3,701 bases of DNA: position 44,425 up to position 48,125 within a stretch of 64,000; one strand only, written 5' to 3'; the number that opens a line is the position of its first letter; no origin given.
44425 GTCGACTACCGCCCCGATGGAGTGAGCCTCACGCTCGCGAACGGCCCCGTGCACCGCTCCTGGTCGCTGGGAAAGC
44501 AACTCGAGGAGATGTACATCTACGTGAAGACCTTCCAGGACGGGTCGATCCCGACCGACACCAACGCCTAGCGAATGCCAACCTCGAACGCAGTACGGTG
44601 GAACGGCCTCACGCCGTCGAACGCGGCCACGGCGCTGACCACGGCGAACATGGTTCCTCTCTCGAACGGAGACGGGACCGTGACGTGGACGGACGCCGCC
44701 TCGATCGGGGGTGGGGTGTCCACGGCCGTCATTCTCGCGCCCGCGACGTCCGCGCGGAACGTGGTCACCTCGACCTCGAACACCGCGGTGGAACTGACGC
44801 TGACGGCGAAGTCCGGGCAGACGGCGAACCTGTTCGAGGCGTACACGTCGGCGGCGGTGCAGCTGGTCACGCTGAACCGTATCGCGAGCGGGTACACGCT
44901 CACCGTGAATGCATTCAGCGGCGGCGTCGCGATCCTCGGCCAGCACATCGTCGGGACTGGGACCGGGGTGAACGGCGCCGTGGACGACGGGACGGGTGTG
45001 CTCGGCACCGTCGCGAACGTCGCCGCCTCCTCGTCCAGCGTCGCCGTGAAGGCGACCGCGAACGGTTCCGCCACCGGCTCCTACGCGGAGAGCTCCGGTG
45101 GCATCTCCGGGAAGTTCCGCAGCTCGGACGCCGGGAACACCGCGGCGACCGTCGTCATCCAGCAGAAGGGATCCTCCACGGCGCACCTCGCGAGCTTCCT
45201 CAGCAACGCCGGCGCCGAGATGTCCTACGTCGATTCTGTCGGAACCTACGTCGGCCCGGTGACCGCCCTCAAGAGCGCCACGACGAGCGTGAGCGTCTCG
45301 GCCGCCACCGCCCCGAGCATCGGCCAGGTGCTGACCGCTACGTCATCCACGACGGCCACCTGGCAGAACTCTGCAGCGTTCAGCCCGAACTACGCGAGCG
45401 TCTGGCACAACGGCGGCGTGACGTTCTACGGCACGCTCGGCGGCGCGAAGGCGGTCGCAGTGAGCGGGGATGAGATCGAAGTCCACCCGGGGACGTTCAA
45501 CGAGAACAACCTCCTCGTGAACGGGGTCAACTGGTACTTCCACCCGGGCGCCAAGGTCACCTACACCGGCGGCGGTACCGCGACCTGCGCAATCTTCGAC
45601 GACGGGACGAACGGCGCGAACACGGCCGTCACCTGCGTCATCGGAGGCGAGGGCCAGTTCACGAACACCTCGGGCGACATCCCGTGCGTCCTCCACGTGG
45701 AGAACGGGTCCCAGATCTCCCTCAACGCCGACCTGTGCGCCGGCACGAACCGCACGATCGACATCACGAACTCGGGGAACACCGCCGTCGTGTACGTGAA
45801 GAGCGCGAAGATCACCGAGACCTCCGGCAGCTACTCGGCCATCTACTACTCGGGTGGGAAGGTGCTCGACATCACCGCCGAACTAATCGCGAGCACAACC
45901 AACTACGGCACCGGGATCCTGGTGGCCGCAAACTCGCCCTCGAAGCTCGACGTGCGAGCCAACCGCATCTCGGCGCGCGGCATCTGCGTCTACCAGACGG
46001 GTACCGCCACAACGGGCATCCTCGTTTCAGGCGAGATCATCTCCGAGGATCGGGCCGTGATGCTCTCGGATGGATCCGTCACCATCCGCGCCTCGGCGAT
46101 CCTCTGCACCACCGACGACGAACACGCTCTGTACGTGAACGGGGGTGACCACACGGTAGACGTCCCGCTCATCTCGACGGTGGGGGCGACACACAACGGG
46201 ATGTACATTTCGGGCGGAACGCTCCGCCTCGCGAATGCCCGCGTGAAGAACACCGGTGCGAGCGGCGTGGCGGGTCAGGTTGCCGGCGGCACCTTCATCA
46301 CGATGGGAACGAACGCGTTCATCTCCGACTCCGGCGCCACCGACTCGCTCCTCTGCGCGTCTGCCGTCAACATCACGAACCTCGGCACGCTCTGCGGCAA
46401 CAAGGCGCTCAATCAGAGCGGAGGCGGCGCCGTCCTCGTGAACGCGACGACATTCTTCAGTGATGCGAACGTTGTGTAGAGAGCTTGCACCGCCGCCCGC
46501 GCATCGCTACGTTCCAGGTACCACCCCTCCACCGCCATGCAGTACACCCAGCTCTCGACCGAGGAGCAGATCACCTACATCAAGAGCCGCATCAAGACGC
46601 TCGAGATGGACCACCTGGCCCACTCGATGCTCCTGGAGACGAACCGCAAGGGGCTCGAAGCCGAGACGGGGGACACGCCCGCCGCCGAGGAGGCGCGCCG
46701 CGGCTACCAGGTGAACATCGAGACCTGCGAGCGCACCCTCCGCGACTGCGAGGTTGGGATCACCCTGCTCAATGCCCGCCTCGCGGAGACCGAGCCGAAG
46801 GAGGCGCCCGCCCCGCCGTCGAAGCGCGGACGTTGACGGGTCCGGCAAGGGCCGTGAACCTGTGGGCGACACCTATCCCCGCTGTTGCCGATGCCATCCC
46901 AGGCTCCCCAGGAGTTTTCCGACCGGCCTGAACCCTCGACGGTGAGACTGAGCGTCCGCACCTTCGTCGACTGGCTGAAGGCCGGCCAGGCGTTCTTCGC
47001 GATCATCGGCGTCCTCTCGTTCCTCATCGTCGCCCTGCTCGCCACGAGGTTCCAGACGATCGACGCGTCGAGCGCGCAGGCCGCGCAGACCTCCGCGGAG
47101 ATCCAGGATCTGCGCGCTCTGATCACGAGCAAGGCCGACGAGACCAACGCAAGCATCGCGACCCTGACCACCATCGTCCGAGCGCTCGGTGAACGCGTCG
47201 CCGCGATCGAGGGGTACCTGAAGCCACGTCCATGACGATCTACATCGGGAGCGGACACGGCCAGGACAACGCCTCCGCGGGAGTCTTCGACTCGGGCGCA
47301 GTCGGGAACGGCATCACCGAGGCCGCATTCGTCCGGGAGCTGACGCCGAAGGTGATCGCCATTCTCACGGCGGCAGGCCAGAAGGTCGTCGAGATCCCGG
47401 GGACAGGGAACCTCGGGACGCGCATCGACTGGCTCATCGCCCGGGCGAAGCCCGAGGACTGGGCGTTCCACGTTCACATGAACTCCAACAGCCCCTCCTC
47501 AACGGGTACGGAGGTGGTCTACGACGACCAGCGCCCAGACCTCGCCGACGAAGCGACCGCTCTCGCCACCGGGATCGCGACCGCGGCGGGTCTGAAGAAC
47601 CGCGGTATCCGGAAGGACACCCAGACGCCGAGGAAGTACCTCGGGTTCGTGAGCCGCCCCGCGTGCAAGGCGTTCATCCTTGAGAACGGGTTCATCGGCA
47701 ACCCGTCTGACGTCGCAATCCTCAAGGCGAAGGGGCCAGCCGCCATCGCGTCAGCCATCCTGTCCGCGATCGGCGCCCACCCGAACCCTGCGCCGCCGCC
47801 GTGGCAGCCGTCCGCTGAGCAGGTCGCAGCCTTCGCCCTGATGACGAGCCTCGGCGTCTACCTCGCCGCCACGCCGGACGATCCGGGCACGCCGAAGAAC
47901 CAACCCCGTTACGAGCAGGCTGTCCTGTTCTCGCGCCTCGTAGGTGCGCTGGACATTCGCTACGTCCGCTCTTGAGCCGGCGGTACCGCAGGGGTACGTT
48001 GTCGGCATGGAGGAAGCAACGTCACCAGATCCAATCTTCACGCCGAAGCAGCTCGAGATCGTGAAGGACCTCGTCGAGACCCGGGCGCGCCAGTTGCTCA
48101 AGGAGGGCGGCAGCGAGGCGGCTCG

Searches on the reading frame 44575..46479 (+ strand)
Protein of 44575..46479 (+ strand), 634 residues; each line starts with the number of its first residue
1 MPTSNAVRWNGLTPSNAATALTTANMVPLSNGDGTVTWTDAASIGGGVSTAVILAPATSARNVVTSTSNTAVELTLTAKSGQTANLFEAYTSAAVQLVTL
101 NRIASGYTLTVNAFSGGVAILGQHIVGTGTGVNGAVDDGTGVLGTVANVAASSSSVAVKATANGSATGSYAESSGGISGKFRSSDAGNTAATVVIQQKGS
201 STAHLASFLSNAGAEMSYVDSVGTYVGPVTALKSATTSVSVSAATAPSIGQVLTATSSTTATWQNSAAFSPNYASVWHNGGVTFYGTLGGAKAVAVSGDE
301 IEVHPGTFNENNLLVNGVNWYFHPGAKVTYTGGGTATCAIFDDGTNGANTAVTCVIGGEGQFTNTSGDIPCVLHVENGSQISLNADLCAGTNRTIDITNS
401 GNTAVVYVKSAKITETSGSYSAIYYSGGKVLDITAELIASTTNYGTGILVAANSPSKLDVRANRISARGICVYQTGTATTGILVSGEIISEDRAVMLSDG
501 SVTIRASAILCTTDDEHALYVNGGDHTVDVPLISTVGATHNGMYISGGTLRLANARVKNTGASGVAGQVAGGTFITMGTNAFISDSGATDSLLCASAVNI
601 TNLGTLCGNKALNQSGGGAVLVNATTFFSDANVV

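Call 11: search_protein_families(library=phrogs, proteins=[window:44575-46479:+], max_evalue=0.001)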
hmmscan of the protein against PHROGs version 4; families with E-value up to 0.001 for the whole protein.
window:44575-46479:+ (634 aa): 0 families

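Call 101: search_protein_families(library=pfam, proteins=[window:44575-46479:+], max_evalue=0.01)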
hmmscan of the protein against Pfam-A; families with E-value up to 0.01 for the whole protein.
window:44575-46479:+ (634 aa): 1 family
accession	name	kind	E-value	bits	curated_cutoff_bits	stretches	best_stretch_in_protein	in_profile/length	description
PF25369.1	SH3_VIII-1_N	-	0.0048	16.7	27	0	410-436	14-40/45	Myosin-1-like, N-terminal SH3 domain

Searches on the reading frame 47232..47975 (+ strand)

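Call 89: search_protein_families(library=phrogs, proteins=[window:47232-47975:+], max_evalue=0.001)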
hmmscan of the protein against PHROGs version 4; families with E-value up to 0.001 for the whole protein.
window:47232-47975:+ (247 aa): 4 families
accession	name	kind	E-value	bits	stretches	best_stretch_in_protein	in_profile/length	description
phrog_435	-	lysis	6.2e-31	109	1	1-180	113-281/556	endolysin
phrog_2742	-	lysis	1.9e-16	61.4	1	4-182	5-179/318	endolysin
phrog_489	-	lysis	7.3e-11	42.5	1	5-235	169-408/459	endolysin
phrog_12727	-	lysis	7.5e-10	39.6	1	3-185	165-343/393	endolysin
